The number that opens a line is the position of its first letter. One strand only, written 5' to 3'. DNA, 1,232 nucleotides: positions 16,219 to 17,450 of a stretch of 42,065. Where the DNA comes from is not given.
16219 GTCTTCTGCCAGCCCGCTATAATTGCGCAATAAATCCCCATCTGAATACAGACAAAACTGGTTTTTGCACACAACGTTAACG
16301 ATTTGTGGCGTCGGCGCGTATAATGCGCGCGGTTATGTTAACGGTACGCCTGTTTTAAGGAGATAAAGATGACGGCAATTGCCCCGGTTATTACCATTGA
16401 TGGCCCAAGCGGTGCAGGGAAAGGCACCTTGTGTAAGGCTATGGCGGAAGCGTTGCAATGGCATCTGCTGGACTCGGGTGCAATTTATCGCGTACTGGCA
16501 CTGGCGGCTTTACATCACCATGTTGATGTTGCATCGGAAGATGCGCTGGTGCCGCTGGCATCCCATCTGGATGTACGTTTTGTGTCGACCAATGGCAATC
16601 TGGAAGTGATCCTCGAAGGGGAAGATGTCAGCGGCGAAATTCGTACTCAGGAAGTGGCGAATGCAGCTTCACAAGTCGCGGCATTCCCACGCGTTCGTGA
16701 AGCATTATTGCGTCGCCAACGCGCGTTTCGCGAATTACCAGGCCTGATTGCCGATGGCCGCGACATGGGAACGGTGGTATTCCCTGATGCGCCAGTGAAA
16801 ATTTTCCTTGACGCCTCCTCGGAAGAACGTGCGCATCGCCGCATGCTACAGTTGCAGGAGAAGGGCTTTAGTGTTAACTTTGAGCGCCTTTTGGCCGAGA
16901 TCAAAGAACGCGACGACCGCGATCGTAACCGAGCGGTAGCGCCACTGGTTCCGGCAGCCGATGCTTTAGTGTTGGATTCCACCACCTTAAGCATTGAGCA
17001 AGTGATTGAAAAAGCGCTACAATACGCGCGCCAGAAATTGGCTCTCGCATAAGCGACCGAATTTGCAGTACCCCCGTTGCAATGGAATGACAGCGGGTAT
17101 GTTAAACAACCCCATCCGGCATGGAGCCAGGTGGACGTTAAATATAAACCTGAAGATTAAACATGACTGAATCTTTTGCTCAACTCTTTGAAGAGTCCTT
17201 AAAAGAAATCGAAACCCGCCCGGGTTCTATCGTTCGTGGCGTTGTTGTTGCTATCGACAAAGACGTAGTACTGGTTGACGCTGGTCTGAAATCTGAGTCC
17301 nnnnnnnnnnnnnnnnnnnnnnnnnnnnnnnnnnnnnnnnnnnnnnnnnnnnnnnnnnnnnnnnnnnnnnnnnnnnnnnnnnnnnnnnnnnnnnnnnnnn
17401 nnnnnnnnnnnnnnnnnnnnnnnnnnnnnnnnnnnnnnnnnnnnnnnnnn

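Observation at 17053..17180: rpsA translation start lacks a Shine-Dalgarno sequence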

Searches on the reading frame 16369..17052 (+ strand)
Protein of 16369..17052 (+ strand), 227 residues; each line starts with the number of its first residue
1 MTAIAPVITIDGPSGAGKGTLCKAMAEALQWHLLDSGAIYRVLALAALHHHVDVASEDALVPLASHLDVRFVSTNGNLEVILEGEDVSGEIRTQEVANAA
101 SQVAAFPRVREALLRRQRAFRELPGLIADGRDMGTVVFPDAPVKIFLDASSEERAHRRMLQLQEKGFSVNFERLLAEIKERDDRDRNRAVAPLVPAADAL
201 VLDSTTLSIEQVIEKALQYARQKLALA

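Call 5: search_protein_families(proteins=[window:16369-17052:+], library=ncbifam)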
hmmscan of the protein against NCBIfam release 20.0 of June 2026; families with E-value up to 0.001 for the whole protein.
window:16369-17052:+ (227 aa): 7 families
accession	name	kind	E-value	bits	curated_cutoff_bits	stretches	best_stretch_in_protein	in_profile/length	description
TIGR00017.1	cmk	equivalog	5.7e-97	323.6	135.55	1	6-219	3-216/217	(d)CMP kinase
NF008816.0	PRK11860.1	equivalog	6.5e-80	269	943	1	4-223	442-657/662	bifunctional 3-phosphoshikimate 1-carboxyvinyltransferase/cytidylate kinase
NF010004.0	PRK13477.1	equivalog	6.6e-67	226.1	524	1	5-224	285-507/514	bifunctional pantoate--beta-alanine ligase/(d)CMP kinase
NF007071.0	PRK09518.1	equivalog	7.4e-46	157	953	1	7-219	6-224/706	bifunctional cytidylate kinase/GTPase Der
TIGR02173.1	cyt_kin_arch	equivalog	5e-07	29.9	102.1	0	7-84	2-79/169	(d)CMP kinase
NF005115.0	PRK06547.1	equivalog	1.4e-05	24.5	173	1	5-41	15-52/172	hypothetical protein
NF040667.1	hom_kin_desulfo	exception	2.8e-05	24.1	197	1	8-59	3-54/163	homoserine kinase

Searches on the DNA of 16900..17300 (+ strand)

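Call 4: search_rna_families(source=window, start=16900, end=17300, threshold=evalue, max_evalue=10, show_alignments=3)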
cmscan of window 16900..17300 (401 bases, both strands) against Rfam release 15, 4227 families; matches with E-value up to 10: 2.
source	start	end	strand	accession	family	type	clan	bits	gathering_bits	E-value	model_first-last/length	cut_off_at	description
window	17166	17190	-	RF02765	Ysr209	Gene; sRNA;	-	15.6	59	3.9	1-46/46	no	Yersinia sRNA 209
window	17076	17107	+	RF01346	CRISPR-DR36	Gene; CRISPR;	-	12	38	5.9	1-36/36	no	CRISPR RNA direct repeat element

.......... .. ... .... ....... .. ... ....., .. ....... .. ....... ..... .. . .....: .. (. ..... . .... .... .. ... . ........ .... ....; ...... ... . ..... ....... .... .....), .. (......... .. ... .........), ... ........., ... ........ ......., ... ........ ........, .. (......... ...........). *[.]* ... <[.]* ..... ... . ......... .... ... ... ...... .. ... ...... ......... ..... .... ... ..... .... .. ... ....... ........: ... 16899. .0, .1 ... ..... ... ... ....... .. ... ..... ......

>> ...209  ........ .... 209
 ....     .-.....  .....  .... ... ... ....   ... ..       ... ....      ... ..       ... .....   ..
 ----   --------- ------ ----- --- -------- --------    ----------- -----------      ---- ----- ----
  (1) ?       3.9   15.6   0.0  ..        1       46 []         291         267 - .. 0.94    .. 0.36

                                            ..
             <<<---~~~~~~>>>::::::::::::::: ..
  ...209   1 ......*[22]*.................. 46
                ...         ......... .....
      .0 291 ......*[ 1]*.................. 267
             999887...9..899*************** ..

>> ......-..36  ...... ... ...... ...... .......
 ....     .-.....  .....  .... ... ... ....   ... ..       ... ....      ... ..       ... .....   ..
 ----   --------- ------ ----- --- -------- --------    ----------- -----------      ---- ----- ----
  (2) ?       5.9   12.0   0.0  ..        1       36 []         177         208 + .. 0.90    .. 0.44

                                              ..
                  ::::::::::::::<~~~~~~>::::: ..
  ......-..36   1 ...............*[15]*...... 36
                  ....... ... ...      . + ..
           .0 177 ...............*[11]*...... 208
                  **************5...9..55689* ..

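Call 6: search_dna_similar(query=window:16900-17300:+, collection=ecoli_genomes, mode=near, max_rows=8)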
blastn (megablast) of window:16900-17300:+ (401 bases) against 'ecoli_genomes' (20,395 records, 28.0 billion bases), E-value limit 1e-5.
Records with a match: 5427; places in all: 5433; records where one place covers at least 80% of the query: 5427.
Genomes with a match: 5426 of 5426; with a place that covers at least 80% of the query: 5426. Places per genome that has any: lowest 1, median 1, highest 2. On chromosomes: 5428 places; on plasmids: 5.
Best place of each record, by identity: >=99% 5427.
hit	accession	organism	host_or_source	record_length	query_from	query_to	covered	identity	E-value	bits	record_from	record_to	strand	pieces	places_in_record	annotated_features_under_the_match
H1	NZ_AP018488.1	Escherichia coli O157:H7 strain PV15-279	Homo sapiens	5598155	1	401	100%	100.0%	0e+0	741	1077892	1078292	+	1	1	cmk: (d)CMP kinase | rpsA: 30S ribosomal protein S1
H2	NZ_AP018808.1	Escherichia coli strain E2865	Bos taurus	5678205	1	401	100%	100.0%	0e+0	741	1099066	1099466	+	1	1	cmk: (d)CMP kinase | rpsA: 30S ribosomal protein S1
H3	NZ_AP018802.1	Escherichia coli strain E2863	Bos taurus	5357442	1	401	100%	100.0%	0e+0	741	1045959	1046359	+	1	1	cmk: (d)CMP kinase | rpsA: 30S ribosomal protein S1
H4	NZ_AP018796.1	Escherichia coli strain E2855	Bos taurus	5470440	1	401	100%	100.0%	0e+0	741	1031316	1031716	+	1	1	cmk: (d)CMP kinase | rpsA: 30S ribosomal protein S1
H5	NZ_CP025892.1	Escherichia coli strain 503025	Homo sapiens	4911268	1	401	100%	100.0%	0e+0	741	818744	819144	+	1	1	cmk: (d)CMP kinase | rpsA: 30S ribosomal protein S1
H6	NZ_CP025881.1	Escherichia coli strain 503440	Homo sapiens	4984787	1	401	100%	100.0%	0e+0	741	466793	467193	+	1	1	cmk: (d)CMP kinase | rpsA: 30S ribosomal protein S1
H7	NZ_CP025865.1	Escherichia coli strain 504211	Homo sapiens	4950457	1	401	100%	100.0%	0e+0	741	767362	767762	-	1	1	cmk: (d)CMP kinase | rpsA: 30S ribosomal protein S1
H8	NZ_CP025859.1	Escherichia coli strain 504239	Homo sapiens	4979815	1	401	100%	100.0%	0e+0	741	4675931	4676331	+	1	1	cmk: (d)CMP kinase | rpsA: 30S ribosomal protein S1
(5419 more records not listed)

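Call 17: get_annotated_region(hit=H5, flank=20000)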
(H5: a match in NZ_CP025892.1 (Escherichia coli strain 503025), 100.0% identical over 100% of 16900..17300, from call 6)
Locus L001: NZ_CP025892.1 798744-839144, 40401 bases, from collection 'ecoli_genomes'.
description: Escherichia coli strain 503025 chromosome, complete genome
organism: Escherichia coli strain 503025 (NCBI taxid 562)
replicon: chromosome; assembly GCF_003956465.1
host: Homo sapiens; source: stool; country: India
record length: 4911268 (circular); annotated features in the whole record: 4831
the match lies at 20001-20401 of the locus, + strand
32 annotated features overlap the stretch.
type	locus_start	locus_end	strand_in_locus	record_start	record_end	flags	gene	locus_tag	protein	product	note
CDS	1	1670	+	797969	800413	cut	dmsA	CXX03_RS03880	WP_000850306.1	dimethylsulfoxide reductase subunit A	-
CDS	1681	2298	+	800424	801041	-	dmsB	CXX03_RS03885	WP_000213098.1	dimethylsulfoxide reductase iron-sulfur subunit DmsB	-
CDS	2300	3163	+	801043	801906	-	dmsC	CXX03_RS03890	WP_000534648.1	dimethyl sulfoxide reductase anchor subunit DmsC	-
CDS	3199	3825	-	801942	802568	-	ycaC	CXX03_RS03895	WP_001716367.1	isochorismate family cysteine hydrolase YcaC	-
CDS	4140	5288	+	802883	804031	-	ycaD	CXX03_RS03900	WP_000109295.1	MFS transporter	-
CDS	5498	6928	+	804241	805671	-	ycaM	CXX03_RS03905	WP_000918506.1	APC family permease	-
CDS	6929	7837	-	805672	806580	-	ycaN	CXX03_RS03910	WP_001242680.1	LysR family transcriptional regulator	-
CDS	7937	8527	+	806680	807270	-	ycaK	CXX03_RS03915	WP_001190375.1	NAD(P)H oxidoreductase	-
CDS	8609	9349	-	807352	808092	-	pflA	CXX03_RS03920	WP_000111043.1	pyruvate formate lyase 1-activating protein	-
CDS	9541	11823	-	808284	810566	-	pflB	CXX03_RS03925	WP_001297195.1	formate C-acetyltransferase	-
CDS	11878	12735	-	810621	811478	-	focA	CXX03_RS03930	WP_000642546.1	formate transporter FocA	-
CDS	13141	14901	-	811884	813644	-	ycaO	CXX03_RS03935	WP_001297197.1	30S ribosomal protein S12 methylthiotransferase accessory factor YcaO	-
CDS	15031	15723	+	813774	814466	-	ycaP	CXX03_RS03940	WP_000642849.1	DUF421 domain-containing protein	-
CDS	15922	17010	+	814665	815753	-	serC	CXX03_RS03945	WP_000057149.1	3-phosphoserine/phosphohydroxythreonine transaminase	-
CDS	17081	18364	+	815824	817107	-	aroA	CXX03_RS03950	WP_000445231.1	3-phosphoshikimate 1-carboxyvinyltransferase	-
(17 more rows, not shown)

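Call 56: build_rna_model(alignment_id=A1, structure=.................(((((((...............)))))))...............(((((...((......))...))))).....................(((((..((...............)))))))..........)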
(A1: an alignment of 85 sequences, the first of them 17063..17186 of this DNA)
Model R1 built from alignment A1 (85 sequences, 149 columns); structure: as given.
model positions 128; base pairs 21; branch points 2; effective number of sequences 3.17; information 0.59 bits per position. Calibrated on 0.2 Mb of random sequence (short: E-values are rough).
structure used (alignment columns):
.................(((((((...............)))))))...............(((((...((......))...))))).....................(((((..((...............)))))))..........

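Call 57: search_with_rna_model(model_id=R1, sources=[window, L002, L003, L004, L005, L006, L007, L008, L009, L010, L011, L012, L013, L014, L015, L016, L017, L018, L019, L020, L021, L022, L023, L024, L025, L026, L027, L028, L029, L030, L031, L032, L033, L034, L035, L036, L037, L038, L039, L040, L041, L042, L043, L044, L045, L046, L047, L048, L049, L050, L051, L052, L053, L054, L055, L056, L057, L058, L059, L060, L061, L062, L063, L064, L065, L066, L067, L068, L069, L070, L071, L072, L073, L074, L075, L076, L077, L078, L079, L080, L081, L082, L083, L084, L085, L086, L087, L088, L089, L090, L091, L092, L093, L094, L095, L096, L097, L098, L099, L100], max_evalue=1, make_alignment=true)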
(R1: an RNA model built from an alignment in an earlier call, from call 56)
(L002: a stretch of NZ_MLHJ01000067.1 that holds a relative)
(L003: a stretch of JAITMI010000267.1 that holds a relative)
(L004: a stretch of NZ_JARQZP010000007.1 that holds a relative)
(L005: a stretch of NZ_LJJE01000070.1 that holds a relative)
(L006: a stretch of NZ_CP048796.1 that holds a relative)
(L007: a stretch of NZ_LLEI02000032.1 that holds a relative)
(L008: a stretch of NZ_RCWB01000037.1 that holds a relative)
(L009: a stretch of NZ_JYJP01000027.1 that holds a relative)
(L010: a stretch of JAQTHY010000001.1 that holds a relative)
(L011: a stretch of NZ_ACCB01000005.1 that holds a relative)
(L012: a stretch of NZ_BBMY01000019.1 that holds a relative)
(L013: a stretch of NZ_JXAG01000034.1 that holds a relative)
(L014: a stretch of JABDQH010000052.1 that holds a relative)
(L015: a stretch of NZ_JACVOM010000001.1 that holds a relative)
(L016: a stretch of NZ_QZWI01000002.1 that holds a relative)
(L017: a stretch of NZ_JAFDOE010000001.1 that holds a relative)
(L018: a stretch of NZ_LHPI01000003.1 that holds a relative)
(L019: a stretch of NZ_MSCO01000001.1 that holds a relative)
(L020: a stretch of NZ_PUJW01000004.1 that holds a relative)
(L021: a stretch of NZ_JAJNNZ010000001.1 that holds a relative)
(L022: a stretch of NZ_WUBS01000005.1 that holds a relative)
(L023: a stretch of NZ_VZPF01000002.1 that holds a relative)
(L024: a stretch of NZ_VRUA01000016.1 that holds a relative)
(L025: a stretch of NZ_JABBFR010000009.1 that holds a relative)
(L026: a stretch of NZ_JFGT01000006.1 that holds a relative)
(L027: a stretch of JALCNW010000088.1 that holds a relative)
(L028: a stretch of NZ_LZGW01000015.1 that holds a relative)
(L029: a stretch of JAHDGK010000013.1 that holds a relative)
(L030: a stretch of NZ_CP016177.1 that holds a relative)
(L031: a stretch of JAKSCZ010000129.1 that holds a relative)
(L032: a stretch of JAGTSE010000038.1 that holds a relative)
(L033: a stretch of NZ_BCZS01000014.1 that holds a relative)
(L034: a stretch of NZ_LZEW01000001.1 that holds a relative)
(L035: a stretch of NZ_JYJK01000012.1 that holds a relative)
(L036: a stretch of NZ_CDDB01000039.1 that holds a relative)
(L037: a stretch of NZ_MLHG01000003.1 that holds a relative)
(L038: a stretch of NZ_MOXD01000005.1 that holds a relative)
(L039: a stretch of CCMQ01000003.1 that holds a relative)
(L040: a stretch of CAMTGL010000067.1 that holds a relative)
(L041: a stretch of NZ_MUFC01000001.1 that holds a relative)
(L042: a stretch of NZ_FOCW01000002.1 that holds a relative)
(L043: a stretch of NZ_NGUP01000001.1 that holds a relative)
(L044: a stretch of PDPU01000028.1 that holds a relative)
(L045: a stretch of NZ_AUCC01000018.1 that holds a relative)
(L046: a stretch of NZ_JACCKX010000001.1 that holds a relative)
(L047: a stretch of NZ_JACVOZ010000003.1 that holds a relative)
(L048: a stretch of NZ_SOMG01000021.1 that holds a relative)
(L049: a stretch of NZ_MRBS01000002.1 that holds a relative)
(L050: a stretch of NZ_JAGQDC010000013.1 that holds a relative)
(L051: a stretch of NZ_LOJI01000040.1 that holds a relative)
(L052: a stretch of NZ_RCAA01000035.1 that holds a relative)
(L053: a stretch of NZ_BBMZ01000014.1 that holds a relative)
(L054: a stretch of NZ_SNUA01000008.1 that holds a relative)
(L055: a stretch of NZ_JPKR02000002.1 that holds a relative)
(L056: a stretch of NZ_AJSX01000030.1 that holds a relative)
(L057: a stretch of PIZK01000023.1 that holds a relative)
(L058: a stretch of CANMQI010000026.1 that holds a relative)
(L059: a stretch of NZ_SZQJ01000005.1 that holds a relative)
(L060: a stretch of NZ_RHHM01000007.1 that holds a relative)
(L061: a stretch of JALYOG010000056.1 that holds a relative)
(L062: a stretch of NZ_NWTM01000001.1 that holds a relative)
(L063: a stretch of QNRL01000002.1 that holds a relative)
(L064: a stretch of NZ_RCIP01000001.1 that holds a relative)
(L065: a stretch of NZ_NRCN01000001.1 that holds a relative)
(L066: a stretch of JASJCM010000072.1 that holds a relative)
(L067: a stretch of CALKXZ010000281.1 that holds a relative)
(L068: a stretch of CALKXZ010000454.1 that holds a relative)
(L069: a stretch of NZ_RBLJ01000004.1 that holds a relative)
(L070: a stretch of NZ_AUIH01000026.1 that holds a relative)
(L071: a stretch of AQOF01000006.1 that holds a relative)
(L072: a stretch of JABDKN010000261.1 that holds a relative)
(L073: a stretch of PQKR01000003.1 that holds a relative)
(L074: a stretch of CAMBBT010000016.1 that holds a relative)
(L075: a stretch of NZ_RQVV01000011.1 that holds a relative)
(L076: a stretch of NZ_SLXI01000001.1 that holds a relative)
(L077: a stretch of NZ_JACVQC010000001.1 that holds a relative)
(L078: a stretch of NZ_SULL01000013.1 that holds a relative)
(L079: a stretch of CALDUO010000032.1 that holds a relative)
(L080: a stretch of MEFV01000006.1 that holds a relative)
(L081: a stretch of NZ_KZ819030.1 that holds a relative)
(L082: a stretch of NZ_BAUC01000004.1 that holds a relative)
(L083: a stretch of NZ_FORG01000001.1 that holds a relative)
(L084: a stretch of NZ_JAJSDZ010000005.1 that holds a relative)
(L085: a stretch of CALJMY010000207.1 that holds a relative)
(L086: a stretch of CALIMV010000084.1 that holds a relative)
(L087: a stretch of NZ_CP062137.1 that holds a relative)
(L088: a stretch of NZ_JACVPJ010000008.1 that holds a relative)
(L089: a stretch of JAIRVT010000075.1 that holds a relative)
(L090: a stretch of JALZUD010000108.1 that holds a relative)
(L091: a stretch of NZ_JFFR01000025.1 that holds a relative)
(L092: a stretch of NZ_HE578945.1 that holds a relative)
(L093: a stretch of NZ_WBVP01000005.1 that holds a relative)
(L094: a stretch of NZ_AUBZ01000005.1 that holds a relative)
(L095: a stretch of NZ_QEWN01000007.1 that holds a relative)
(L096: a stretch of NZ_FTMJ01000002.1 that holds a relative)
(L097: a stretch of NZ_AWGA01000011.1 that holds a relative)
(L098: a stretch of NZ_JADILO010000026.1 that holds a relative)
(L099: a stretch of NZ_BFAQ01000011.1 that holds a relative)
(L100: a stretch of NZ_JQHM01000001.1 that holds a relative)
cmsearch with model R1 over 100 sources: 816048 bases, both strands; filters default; matches with E-value up to 1: 74.
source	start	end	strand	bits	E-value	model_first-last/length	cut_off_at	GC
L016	823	950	-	124.2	3e-19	1-128/128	no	0.43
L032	6146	6274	-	124.2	3e-19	1-128/128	no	0.43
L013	341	469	-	123.6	3.9e-19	1-128/128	no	0.43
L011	4599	4727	+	121.4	9.3e-19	1-128/128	no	0.45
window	17063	17186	+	120.1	1.6e-18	1-128/128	no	0.45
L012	6262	6385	-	119.6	2e-18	1-128/128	no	0.45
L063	1128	1252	-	119.4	2.1e-18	1-128/128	no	0.46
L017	7301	7425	+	118.4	3.3e-18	1-128/128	no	0.46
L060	2409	2534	-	118.3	3.4e-18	1-128/128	no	0.41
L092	4520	4644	-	117.9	4e-18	1-128/128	no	0.46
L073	10354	10476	-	117.9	4e-18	1-128/128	no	0.48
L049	4142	4269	-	117.8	4.1e-18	1-128/128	no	0.45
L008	4687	4813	+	117.7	4.2e-18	1-128/128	no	0.4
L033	3269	3392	-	117.2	5.3e-18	1-128/128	no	0.48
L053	2856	2977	+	117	5.6e-18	1-128/128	no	0.48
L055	1225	1351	+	116.2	7.8e-18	1-128/128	no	0.43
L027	3967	4088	-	115.3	1.1e-17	1-128/128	no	0.48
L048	3505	3626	-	115.3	1.1e-17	1-128/128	no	0.48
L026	2696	2822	+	114.8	1.4e-17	1-128/128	no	0.39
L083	6007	6133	-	114.7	1.5e-17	1-128/128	no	0.39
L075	1808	1934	+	114.7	1.5e-17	1-128/128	no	0.4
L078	711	835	-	114.1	1.9e-17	1-128/128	no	0.46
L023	233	361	+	113.4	2.5e-17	1-128/128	no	0.42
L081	185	312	-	113.3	2.6e-17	1-128/128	no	0.45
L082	7098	7227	-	112.4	3.7e-17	1-128/128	no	0.45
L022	3953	4081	+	112.4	3.8e-17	1-128/128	no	0.46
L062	907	1034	-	112.1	4.3e-17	1-128/128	no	0.43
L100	967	1094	+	112.1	4.3e-17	1-128/128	no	0.43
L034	9220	9346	-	111.4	5.6e-17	1-128/128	no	0.43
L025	1370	1496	-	109.9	1.1e-16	1-128/128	no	0.36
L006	563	689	-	109.5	1.2e-16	1-128/128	no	0.4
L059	4248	4367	-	109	1.5e-16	1-128/128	no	0.43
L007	2522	2641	-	108.8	1.6e-16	1-128/128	no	0.41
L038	3159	3290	-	108.6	1.8e-16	1-128/128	no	0.47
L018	4311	4430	-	108.6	1.8e-16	1-128/128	no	0.41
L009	5017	5136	+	107.4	2.9e-16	1-128/128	no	0.41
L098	5865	5984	+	107.4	2.9e-16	1-128/128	no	0.42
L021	12112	12229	-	107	3.4e-16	1-128/128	no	0.43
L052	2863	2993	+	106.9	3.5e-16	1-128/128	no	0.45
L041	1336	1457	-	106.8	3.7e-16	1-128/128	no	0.37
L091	2589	2706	+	106.4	4.3e-16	1-128/128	no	0.41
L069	5146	5274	+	106.3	4.6e-16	1-128/128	no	0.43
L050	1439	1567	+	105.6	6.2e-16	1-128/128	no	0.45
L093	5624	5741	+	105.4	6.6e-16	1-128/128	no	0.36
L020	10370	10498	+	105.2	7.1e-16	1-128/128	no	0.43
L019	2399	2516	-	105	7.8e-16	1-128/128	no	0.36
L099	555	672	+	103.6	1.4e-15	1-128/128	no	0.41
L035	6391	6508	+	103.3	1.6e-15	1-128/128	no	0.42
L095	3260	3378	-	102.8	1.9e-15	1-128/128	no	0.42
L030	2018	2135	-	102.5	2.1e-15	1-128/128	no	0.43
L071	4967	5089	+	101.9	2.8e-15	1-128/128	no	0.37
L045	7997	8124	-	101.8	2.9e-15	1-128/128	no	0.33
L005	1921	2039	+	98.7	1e-14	1-128/128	no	0.45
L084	212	334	-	98.7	1e-14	1-128/128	no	0.42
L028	6584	6705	+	98.3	1.2e-14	1-128/128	no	0.34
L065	5951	6073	+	97.8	1.5e-14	1-128/128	no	0.31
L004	742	859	+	95.9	3.2e-14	1-128/128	no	0.45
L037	9886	10010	+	95.7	3.5e-14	1-128/128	no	0.29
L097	3881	4007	+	95.5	3.8e-14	1-128/128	no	0.33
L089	1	89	+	94.5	5.7e-14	36-128/128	5'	0.39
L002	1496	1620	-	93.1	1e-13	1-128/128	no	0.31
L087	7603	7726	+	92.4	1.4e-13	1-128/128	no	0.34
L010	10039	10159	+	92.4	1.4e-13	1-128/128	no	0.36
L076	993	1117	+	90.4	3.1e-13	1-128/128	no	0.29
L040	6029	6155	-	89.9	3.8e-13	1-128/128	no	0.39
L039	3100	3222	-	89.4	4.7e-13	1-128/128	no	0.33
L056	1718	1842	+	87.1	1.2e-12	1-128/128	no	0.29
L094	3525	3643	-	81.3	1.3e-11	1-128/128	no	0.41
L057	13377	13494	-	74.7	1.9e-10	1-128/128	no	0.35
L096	4035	4155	+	70.3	1.2e-09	1-128/128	no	0.43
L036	2037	2156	+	65.9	7.1e-09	1-128/128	no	0.42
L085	4174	4290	-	60.3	6.9e-08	1-128/128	no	0.38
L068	2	120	+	20.7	0.77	1-128/128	no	0.39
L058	3089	3210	+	20.1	1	1-128/128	no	0.46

Alignment A2: 74 matches aligned to the model, 150 columns, each read 5' to 3' on its own strand. Consensus structure (alignment columns), stored with it:
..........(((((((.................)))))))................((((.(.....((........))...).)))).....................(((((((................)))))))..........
